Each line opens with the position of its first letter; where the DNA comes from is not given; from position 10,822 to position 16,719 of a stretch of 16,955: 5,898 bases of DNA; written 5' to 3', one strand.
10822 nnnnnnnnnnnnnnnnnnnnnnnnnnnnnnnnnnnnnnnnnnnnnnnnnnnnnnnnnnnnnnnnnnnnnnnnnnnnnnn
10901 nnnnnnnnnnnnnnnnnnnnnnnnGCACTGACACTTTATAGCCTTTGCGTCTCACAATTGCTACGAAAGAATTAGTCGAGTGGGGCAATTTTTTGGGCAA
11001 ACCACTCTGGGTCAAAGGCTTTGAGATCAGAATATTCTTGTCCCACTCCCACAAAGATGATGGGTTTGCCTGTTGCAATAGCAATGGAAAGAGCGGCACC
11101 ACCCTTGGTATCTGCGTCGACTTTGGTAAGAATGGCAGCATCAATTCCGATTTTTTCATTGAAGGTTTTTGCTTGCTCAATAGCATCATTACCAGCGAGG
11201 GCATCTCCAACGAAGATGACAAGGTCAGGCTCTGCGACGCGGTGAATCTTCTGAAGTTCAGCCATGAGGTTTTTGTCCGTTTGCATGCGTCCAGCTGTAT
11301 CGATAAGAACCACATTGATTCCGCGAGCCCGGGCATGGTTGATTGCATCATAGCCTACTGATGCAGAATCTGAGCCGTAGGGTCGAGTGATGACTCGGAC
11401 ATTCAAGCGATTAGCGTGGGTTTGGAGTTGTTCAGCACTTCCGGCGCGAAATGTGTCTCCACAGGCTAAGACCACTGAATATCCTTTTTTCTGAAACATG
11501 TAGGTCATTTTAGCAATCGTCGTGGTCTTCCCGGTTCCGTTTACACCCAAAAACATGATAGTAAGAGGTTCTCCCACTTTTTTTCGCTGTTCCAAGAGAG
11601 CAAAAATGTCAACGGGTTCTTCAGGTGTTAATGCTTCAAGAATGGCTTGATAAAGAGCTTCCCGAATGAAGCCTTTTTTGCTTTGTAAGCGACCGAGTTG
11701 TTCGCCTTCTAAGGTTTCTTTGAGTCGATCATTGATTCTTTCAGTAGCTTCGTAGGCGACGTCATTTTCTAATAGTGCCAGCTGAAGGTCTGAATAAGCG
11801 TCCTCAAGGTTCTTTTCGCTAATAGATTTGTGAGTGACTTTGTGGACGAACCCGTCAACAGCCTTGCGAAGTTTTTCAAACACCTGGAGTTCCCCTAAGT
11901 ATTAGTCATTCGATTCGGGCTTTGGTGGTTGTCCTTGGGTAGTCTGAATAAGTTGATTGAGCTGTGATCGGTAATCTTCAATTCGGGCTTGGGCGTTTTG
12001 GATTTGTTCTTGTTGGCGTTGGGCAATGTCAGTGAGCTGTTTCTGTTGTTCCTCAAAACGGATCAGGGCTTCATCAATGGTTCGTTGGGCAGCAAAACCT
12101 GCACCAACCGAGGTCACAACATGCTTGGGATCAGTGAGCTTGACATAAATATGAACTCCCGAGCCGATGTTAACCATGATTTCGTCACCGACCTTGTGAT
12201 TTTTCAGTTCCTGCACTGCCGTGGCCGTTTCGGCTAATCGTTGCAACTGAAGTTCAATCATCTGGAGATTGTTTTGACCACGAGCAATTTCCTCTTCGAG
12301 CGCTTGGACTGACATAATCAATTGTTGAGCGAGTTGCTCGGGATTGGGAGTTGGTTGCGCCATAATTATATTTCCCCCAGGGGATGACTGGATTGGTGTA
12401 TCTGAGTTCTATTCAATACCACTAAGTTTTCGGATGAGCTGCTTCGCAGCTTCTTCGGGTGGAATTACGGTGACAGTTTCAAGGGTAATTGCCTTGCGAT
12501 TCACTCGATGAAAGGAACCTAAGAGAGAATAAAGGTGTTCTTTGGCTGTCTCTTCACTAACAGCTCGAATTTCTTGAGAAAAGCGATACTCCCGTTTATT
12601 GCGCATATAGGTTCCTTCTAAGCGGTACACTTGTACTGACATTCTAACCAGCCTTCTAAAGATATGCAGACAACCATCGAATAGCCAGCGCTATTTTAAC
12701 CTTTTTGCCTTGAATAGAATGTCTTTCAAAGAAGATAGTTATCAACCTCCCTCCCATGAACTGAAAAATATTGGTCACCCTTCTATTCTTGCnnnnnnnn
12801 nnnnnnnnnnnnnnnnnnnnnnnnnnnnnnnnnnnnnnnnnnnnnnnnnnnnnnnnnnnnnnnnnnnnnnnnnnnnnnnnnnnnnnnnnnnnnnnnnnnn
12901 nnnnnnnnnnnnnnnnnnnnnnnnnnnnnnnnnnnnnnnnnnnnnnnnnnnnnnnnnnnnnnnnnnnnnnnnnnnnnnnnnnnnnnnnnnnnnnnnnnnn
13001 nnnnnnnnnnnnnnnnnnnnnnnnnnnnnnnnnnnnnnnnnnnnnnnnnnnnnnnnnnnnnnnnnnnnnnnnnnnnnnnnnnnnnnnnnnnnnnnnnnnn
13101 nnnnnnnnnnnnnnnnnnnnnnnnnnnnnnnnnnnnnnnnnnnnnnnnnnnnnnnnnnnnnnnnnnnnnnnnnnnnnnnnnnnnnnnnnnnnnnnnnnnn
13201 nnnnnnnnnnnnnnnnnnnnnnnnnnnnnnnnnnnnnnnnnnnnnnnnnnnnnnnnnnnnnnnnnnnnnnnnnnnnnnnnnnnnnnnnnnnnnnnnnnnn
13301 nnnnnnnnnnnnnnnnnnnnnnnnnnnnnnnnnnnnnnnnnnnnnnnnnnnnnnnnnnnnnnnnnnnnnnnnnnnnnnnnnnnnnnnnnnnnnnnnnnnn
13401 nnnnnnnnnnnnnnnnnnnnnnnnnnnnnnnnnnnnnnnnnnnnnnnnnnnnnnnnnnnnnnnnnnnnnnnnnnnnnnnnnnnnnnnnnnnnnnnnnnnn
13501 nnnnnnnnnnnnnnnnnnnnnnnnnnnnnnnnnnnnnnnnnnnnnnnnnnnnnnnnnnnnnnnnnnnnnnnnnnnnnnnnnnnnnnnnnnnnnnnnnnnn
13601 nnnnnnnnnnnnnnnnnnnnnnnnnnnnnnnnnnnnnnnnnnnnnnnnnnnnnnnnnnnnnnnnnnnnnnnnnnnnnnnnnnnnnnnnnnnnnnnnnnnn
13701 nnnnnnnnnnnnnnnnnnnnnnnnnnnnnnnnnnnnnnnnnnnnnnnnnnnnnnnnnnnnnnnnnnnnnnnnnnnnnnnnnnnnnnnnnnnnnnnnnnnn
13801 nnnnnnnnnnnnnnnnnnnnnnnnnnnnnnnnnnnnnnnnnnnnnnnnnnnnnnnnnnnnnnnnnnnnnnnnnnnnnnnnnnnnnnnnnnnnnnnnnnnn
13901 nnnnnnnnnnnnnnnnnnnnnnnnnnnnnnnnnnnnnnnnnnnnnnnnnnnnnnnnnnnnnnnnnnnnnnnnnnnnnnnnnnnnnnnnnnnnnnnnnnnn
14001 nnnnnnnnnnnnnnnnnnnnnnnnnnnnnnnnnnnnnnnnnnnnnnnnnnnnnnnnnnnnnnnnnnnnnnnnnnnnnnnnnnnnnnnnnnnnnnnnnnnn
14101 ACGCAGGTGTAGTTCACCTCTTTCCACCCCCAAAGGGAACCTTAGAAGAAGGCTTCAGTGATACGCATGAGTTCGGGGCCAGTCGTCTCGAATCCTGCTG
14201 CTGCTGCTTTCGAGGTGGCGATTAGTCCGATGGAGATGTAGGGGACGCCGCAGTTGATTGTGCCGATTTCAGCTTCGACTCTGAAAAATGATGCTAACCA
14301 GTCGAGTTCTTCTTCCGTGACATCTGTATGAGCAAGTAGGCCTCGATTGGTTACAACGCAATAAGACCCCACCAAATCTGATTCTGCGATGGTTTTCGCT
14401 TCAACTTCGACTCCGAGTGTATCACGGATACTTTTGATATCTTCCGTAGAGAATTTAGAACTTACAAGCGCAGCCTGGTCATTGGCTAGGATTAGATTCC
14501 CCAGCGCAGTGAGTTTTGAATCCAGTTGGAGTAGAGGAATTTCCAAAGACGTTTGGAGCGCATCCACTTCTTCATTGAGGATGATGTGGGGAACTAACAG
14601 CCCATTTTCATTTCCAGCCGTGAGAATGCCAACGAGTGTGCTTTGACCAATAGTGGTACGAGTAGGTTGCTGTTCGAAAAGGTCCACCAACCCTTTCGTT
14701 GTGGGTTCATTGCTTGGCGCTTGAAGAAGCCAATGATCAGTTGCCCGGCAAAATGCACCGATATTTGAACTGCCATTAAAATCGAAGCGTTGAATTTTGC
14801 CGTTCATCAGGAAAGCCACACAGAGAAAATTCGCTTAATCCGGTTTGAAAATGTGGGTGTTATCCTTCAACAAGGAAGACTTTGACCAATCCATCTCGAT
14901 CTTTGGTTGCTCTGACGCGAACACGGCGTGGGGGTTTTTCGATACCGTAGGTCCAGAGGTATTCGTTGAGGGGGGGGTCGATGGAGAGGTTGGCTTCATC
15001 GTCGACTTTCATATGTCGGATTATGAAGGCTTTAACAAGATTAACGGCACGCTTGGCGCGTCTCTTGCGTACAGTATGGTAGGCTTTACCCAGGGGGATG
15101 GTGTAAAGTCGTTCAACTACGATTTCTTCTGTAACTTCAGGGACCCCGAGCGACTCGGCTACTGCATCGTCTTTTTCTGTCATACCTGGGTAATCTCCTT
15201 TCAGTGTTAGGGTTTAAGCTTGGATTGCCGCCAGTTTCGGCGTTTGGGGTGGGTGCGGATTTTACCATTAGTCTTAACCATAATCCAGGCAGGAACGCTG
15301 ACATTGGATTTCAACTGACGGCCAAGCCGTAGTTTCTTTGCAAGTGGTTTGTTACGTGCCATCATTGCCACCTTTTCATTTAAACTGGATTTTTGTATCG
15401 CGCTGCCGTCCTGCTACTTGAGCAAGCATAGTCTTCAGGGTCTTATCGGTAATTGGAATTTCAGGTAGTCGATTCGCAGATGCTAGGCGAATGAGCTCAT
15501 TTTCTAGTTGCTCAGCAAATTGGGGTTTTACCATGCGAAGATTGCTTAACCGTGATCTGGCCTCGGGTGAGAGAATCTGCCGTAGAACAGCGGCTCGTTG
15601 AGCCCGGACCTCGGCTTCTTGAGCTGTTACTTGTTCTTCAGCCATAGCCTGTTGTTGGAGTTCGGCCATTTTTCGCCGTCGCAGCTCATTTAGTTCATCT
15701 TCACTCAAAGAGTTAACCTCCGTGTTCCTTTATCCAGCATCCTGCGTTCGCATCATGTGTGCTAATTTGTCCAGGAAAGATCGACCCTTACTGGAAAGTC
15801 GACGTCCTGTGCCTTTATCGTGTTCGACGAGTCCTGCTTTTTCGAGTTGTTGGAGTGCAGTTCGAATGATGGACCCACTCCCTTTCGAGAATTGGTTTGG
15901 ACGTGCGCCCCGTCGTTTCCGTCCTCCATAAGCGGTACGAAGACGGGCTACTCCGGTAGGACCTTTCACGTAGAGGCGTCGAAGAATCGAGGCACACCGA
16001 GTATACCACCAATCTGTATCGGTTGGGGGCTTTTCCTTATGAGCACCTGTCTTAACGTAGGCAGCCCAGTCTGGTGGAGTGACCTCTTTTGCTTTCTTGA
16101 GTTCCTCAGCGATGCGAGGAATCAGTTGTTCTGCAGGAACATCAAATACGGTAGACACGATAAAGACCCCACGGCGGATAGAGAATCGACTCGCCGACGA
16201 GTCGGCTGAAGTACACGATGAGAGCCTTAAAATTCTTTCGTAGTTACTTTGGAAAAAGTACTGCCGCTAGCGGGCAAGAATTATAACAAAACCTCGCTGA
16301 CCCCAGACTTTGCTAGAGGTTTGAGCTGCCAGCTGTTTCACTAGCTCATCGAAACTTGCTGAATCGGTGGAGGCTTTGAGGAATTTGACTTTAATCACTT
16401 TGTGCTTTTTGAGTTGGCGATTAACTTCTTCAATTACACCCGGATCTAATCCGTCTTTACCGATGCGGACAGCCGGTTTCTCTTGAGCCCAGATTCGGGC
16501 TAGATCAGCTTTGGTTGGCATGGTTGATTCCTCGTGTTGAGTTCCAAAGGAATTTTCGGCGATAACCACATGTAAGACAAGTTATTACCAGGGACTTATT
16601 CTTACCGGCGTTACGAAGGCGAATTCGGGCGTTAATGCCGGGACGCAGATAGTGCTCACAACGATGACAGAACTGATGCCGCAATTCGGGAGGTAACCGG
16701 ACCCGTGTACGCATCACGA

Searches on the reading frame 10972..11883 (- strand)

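Call 10: search_protein_families(library=pfam, proteins=[window:10972-11883:-], max_evalue=0.001)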
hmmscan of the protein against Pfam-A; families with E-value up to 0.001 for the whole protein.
window:10972-11883:- (303 aa): 9 families
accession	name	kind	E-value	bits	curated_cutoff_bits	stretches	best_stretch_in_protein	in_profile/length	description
PF00448.28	SRP54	-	8.9e-75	251.1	22.7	1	107-299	2-194/196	SRP54-type protein, GTPase domain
PF02881.24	SRP54_N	-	4.9e-11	43.1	22.4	1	8-76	4-74/75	SRP54-type protein, helical bundle domain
PF13604.12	AAA_30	-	1.2e-07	32.1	27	1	110-255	22-153/191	AAA domain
PF13401.12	AAA_22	-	2.7e-05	24.9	27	1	109-216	8-110/130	AAA domain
PF13245.12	AAA_19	-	0.0002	22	25.1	1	109-228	14-126/134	AAA domain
PF06414.18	Zeta_toxin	-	0.0002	21.3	22.3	1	102-212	12-119/199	Zeta toxin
PF13207.12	AAA_17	-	0.00028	21.6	27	1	112-225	1-108/136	AAA domain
PF03308.22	MeaB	-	0.00032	20.2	23.1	1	95-207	21-144/273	Methylmalonyl Co-A mutase-associated GTPase MeaB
PF00465.25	Fe-ADH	-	0.00039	20.5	31.3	0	145-226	6-88/168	Iron-containing alcohol dehydrogenase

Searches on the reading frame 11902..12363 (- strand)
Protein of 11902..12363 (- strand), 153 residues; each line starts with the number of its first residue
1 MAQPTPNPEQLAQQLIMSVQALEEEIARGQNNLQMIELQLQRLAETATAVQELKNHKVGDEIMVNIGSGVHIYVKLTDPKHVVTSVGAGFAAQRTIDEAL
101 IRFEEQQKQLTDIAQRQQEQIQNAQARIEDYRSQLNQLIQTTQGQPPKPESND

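Call 10: search_protein_families(library=pfam, proteins=[window:11902-12363:-], max_evalue=0.001)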
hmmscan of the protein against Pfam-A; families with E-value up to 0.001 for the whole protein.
window:11902-12363:- (153 aa): 2 families
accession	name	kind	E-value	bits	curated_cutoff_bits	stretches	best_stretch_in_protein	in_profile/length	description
PF02996.22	Prefoldin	-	6.7e-17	62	23.2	1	22-140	1-119/120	Prefoldin subunit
PF01920.25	Prefoldin_2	-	0.00027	21.3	27.6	0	76-141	41-105/106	Prefoldin subunit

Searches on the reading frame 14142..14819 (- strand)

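Call 10: search_protein_families(library=pfam, proteins=[window:14142-14819:-], max_evalue=0.001)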
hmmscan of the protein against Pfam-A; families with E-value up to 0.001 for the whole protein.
window:14142-14819:- (225 aa): 1 family
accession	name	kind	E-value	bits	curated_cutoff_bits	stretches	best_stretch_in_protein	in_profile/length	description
PF01912.23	eIF-6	-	7.5e-62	208.7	25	1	11-205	1-196/197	eIF-6 family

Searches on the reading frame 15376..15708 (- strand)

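Call 10: search_protein_families(library=pfam, proteins=[window:15376-15708:-], max_evalue=0.001)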
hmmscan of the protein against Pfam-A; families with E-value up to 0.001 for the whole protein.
window:15376-15708:- (110 aa): 1 family
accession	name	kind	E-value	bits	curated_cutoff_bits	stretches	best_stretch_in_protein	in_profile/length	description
PF01984.25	dsDNA_bind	-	4.7e-26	91.5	26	1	9-110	1-104/106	Double-stranded DNA-binding domain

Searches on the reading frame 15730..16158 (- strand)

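Call 10: search_protein_families(library=pfam, proteins=[window:15730-16158:-], max_evalue=0.001)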
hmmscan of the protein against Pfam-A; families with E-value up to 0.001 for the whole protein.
window:15730-16158:- (142 aa): 1 family
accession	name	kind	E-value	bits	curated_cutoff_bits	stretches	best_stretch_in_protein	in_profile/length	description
PF01090.25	Ribosomal_S19e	-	5.4e-59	198.3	29.4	1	3-136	1-134/137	Ribosomal protein S19e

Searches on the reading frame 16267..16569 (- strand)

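Call 94: search_protein_families(library=pfam, proteins=[window:16267-16569:-], max_evalue=0.001)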
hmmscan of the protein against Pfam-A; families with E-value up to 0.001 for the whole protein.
window:16267-16569:- (100 aa): 1 family
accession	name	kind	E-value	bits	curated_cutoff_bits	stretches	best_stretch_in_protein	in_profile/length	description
PF01985.26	CRS1_YhbY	-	1.4e-16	61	27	1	20-100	6-84/84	CRS1 / YhbY (CRM) domain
